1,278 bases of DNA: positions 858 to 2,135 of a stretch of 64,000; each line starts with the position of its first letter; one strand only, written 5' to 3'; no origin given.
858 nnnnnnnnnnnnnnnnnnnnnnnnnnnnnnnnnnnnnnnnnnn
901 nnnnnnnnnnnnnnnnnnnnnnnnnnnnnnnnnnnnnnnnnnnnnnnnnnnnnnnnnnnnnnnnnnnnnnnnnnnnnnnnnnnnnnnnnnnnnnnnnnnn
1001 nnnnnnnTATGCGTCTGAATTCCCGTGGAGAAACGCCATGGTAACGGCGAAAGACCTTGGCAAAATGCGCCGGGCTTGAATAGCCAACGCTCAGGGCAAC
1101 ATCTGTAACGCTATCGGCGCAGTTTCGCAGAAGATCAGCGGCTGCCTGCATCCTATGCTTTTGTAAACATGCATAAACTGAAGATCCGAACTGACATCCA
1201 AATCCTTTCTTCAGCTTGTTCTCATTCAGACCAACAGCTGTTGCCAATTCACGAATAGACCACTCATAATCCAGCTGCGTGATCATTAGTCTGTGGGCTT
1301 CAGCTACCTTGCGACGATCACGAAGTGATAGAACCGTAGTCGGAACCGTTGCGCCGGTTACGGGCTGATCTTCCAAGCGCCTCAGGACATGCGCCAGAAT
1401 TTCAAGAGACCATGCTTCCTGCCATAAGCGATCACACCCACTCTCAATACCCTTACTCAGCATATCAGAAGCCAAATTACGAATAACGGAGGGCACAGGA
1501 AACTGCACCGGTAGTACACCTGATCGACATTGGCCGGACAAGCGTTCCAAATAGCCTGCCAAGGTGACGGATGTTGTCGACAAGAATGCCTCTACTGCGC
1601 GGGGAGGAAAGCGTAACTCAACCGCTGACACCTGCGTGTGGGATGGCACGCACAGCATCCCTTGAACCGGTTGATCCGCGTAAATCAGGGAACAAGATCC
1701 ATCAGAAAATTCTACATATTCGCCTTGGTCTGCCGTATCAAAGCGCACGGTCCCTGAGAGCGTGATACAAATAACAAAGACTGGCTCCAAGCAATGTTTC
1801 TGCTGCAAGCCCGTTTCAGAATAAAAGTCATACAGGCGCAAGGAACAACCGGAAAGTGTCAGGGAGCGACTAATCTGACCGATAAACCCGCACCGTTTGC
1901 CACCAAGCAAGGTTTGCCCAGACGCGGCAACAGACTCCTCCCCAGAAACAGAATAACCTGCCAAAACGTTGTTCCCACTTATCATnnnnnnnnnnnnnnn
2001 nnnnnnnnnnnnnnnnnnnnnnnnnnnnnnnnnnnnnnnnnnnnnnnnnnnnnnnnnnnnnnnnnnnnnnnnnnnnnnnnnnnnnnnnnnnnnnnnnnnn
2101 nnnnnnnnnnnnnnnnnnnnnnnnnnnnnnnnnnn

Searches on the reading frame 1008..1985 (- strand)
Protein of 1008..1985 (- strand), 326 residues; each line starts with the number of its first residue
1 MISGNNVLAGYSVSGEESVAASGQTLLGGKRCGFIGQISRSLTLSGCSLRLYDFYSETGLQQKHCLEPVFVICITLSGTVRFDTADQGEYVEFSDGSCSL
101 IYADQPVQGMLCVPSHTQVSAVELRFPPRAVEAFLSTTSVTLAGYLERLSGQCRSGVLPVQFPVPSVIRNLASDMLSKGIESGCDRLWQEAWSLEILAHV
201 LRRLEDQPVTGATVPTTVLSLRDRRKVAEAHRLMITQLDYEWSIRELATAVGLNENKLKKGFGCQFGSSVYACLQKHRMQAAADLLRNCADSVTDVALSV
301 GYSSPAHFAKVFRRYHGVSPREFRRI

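Call 51: search_protein_families(library=pfam, proteins=[window:1008-1985:-], max_evalue=0.00001)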
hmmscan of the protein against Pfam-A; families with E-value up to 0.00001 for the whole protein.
window:1008-1985:- (326 aa): 2 families
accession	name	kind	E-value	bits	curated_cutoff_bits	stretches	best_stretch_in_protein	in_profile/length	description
PF12833.13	HTH_18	-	1.4e-21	77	33.6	1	247-325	1-79/80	Helix-turn-helix domain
PF00165.29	HTH_AraC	-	2e-12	47.3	26.6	1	292-325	10-42/42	Bacterial regulatory helix-turn-helix proteins, AraC family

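Call 54: find_encoding_contigs(protein=window:1008-1985:-, flank=10000, max_places=3)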
Protein window:1008-1985:- (326 aa): 11 contigs read that carry it; 3 places shown.
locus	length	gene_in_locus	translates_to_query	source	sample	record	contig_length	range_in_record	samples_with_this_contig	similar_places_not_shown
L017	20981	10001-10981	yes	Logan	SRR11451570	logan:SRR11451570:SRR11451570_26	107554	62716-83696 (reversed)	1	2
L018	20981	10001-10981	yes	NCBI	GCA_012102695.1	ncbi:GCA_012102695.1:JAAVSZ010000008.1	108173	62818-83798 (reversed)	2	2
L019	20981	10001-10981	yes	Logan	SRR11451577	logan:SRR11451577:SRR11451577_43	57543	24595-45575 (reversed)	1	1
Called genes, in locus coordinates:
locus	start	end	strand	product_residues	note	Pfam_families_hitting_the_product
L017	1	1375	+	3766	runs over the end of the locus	PF00501:AMP-binding, PF23024:AMP-dom_DIP2-like, PF00109:ketoacyl-synt, PF00550:PP-binding, PF02801:Ketoacyl-synt_C, PF00698:Acyl_transf_1, PF00550:PP-binding, PF00668:Condensation, +10 more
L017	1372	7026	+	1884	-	PF00109:ketoacyl-synt, PF02801:Ketoacyl-synt_C, PF16197:KAsynt_C_assoc, PF00698:Acyl_transf_1, PF08241:Methyltransf_11, PF08242:Methyltransf_12, PF08659:KR, PF00550:PP-binding, +4 more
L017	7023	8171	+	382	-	PF01408:GFO_IDH_MocA, PF21390:Irp3-like_C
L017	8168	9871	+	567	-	PF13489:Methyltransf_23, PF13847:Methyltransf_31, PF08241:Methyltransf_11, PF08242:Methyltransf_12 (weak), PF13649:Methyltransf_25, PF00975:Thioesterase, PF12697:Abhydrolase_6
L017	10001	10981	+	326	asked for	PF12833:HTH_18, PF00165:HTH_AraC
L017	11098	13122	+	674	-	PF07715:Plug, PF00593:TonB_dep_Rec_b-barrel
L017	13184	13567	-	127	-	PF07366:SnoaL (weak), PF12680:SnoaL_2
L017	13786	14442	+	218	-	PF05962:HutD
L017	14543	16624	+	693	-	PF04851:ResIII, PF00270:DEAD (weak), PF17757:UvrB_inter, PF27431:UvrB_3rd, PF00271:Helicase_C, PF12344:UvrB, PF02151:UVR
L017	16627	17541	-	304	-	PF04960:Glutaminase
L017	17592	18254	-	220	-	PF00702:Hydrolase, PF13419:HAD_2, PF13242:Hydrolase_like (faint)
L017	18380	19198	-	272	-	PF00005:ABC_tran, PF02463:SMC_N (faint), PF13304:AAA_21 (weak)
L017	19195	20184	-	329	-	PF01032:FecCD, PF00950:ABC-3 (weak)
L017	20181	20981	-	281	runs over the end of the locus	PF01497:Peripla_BP_2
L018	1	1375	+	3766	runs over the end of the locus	PF00501:AMP-binding, PF23024:AMP-dom_DIP2-like, PF00109:ketoacyl-synt, PF00550:PP-binding, PF02801:Ketoacyl-synt_C, PF00698:Acyl_transf_1, PF00550:PP-binding, PF00668:Condensation, +10 more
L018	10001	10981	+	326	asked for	PF12833:HTH_18, PF00165:HTH_AraC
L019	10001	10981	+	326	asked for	PF12833:HTH_18, PF00165:HTH_AraC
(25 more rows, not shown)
